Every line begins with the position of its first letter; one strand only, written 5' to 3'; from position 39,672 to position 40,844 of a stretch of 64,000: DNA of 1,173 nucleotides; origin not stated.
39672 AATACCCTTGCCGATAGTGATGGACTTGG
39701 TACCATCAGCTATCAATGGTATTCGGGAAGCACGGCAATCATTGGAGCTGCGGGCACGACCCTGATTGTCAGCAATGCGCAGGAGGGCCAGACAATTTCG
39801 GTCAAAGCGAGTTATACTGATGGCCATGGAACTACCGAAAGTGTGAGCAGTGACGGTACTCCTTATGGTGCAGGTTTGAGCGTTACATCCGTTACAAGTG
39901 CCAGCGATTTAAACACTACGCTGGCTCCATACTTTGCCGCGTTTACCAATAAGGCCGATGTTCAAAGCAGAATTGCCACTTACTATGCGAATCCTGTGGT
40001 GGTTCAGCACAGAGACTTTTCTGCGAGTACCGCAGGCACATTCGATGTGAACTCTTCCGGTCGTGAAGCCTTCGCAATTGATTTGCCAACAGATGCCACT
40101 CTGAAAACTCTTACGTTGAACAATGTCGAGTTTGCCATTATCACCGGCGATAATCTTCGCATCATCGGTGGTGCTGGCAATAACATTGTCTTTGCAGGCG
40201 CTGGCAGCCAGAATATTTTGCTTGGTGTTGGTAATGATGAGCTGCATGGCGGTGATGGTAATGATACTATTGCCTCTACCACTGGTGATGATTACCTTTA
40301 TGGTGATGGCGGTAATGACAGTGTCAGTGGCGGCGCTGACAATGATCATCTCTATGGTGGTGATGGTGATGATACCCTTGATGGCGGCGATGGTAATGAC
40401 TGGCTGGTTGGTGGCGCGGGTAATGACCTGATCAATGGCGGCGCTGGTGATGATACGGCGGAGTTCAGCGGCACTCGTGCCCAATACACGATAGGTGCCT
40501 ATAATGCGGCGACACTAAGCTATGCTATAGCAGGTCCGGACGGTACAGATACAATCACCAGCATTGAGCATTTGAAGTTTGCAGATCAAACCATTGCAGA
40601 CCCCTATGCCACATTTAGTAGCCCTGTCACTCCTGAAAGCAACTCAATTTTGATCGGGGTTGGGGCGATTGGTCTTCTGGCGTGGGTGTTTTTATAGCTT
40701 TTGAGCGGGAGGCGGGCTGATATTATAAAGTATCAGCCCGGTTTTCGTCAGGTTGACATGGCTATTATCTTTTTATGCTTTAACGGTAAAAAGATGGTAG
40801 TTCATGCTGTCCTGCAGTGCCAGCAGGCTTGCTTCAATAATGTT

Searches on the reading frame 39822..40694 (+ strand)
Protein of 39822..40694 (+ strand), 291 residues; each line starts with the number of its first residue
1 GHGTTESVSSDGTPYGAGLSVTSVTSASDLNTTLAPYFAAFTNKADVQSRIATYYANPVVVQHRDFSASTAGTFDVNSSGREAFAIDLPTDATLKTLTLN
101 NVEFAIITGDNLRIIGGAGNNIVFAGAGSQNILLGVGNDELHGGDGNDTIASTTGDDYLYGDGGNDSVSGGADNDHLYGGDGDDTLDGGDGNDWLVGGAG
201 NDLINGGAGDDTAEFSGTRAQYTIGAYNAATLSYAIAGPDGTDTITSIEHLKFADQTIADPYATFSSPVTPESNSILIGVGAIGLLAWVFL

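Call 69: search_solved_structures(query=window:39822-40694:+, max_evalue=1, show_alignments=2)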
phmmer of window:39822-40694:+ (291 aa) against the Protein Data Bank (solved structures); distinct sequences matched with E-value up to 1: 46.
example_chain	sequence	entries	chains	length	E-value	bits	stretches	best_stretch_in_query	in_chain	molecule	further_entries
7usl_C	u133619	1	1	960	1.4e-41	145.8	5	125-226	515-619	Bifunctional hemolysin-adenylate cyclase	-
7rah_E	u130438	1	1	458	4.4e-26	94.9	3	125-216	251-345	Bifunctional adenylate cyclase toxin/hemolysin CyaA,Bifunctional adenylate cyclase toxin/h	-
2zj7_A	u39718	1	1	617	2.4e-13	53.1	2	155-226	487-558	Lipase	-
2zj6_A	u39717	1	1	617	2.5e-13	53.1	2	155-226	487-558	Lipase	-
2z8x_A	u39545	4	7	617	2.5e-13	53.1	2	155-226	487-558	Lipase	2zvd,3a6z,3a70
2z8z_A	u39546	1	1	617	2.9e-13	52.9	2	155-226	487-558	Lipase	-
9cse_A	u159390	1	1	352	3.1e-12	49.4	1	145-236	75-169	Large adhesion protein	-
6sus_A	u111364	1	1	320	3e-11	46.2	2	125-216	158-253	Bifunctional hemolysin/adenylate cyclase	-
9p6c_A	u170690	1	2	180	8.8e-10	41.4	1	124-216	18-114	Hemolysin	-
2qua_A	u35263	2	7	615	6.9e-09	38.5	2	142-220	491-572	Extracellular lipase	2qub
2agm_A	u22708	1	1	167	1.1e-07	34.5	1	166-224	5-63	Poly(beta-D-mannuronate) C5 epimerase 4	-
9p0c_A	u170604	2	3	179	4.7e-07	32.5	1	124-216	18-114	Hemolysin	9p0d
5cvw_A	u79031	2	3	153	5.1e-07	32.3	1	128-216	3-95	Bifunctional hemolysin/adenylate cyclase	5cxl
2ml1_A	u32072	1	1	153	1.9e-06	30.5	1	161-216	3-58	Poly(beta-D-mannuronate) C5 epimerase 6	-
2ml3_A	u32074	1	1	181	3.1e-05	26.5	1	149-207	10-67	Poly(beta-D-mannuronate) C5 epimerase 6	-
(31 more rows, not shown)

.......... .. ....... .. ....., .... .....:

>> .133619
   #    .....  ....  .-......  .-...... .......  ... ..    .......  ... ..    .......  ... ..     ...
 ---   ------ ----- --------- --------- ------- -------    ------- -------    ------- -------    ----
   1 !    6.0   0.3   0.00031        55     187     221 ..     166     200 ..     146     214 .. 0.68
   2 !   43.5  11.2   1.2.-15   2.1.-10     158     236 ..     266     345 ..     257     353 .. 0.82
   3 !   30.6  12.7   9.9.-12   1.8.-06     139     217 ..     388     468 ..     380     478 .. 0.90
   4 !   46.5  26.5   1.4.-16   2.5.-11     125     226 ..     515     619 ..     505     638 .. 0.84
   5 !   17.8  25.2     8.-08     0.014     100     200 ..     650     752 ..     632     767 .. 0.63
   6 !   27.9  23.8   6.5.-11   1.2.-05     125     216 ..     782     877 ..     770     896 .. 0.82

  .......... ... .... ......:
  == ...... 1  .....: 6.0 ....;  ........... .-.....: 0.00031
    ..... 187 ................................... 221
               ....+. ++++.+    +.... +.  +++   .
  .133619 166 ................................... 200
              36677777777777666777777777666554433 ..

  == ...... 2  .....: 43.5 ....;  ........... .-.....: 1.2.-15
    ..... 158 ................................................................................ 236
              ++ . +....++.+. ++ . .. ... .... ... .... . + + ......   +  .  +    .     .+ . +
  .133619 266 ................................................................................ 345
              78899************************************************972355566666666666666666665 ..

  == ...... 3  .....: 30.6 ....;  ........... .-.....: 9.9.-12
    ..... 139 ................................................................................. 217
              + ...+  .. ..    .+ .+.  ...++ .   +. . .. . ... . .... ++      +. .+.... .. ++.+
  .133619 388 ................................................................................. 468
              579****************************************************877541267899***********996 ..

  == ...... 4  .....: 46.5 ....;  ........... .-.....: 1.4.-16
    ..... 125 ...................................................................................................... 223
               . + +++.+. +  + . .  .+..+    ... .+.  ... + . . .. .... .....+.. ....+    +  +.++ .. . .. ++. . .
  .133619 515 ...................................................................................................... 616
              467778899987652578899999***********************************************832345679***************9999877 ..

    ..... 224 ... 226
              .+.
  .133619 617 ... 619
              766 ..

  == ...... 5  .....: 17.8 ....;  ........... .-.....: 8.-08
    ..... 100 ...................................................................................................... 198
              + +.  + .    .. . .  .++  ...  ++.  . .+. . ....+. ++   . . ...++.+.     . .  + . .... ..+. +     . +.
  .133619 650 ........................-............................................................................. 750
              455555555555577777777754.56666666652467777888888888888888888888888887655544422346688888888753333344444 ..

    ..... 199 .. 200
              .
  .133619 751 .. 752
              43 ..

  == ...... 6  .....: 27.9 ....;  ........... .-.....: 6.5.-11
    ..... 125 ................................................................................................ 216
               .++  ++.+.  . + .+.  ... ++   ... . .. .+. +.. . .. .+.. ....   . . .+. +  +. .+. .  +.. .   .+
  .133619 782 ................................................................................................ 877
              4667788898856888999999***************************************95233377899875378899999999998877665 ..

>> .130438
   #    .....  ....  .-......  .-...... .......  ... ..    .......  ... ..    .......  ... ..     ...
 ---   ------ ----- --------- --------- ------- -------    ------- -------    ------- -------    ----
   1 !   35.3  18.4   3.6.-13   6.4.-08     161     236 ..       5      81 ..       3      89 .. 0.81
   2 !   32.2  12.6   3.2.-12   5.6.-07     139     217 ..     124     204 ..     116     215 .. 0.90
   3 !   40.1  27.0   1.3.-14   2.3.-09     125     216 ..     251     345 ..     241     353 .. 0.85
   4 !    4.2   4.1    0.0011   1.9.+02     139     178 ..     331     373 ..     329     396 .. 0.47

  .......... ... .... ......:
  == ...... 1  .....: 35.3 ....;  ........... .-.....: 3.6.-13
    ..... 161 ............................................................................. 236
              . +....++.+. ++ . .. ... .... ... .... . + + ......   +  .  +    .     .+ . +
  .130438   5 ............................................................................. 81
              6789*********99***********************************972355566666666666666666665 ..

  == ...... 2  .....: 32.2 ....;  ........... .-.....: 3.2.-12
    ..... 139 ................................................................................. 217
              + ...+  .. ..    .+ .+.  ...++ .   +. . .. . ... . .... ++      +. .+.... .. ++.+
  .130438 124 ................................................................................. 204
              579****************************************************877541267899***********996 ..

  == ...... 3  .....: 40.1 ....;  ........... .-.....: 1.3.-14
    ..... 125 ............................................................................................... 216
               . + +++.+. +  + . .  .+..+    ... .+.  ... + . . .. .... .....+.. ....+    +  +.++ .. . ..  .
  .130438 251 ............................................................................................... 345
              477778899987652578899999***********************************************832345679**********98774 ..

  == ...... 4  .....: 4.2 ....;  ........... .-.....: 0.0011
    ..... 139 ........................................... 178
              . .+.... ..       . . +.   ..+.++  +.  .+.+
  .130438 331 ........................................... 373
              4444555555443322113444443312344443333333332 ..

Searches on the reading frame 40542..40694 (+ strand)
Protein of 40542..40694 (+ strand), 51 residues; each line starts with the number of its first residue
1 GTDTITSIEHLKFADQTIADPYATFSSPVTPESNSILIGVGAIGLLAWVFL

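Call 68: search_protein_families(library=ncbifam, proteins=[window:40542-40694:+], max_evalue=10)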
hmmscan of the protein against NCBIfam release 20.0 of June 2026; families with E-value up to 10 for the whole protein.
seq(51 aa): 0 families
